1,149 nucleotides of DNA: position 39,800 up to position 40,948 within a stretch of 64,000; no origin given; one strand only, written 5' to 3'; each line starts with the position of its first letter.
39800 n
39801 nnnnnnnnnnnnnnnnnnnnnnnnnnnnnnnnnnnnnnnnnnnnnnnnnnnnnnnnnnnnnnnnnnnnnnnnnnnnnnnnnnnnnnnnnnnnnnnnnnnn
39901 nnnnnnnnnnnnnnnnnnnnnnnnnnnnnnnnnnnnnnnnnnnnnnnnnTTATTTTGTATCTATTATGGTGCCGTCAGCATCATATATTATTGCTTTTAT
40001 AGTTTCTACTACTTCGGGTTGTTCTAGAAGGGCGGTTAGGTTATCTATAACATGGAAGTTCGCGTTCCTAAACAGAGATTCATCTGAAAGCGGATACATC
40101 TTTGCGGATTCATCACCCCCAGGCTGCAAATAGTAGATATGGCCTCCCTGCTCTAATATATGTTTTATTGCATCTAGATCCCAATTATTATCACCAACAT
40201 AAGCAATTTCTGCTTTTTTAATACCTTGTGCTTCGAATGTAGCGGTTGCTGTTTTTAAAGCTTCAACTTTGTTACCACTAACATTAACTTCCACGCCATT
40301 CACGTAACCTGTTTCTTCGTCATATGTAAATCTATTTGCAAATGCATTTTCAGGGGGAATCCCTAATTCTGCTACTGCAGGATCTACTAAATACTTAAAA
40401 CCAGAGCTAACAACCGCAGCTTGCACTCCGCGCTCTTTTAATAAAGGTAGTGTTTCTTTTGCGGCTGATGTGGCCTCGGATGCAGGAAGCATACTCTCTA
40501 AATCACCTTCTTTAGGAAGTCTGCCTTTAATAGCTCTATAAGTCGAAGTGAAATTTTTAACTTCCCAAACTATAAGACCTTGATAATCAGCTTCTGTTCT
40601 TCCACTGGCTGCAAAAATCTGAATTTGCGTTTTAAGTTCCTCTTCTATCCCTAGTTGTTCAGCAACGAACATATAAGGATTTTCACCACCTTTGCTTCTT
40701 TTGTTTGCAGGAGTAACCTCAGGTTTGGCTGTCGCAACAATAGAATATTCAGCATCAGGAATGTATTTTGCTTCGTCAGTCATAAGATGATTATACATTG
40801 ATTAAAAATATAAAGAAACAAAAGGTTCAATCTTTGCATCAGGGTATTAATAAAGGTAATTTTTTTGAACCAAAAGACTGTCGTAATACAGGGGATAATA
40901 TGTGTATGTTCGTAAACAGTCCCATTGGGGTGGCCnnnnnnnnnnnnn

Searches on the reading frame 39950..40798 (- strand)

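Call 56: search_protein_families(library=ncbifam, proteins=[window:39950-40798:-], max_evalue=0.00001)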
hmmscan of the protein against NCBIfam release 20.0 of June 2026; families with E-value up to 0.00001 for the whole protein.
window:39950-40798:- (282 aa): 3 families
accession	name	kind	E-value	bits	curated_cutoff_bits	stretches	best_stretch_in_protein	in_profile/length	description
TIGR01491.1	HAD-SF-IB-PSPlk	hypoth_equivalog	4.9e-13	49.2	151.9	1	44-211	24-179/201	phosphoserine phosphatase-like hydrolase, archaeal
TIGR00338.1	serB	equivalog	3.6e-12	46.3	144.15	1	101-213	78-186/219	phosphoserine phosphatase SerB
TIGR01488.1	HAD-SF-IB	subfamily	3.9e-10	40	45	1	108-212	73-175/177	HAD-IB family phosphatase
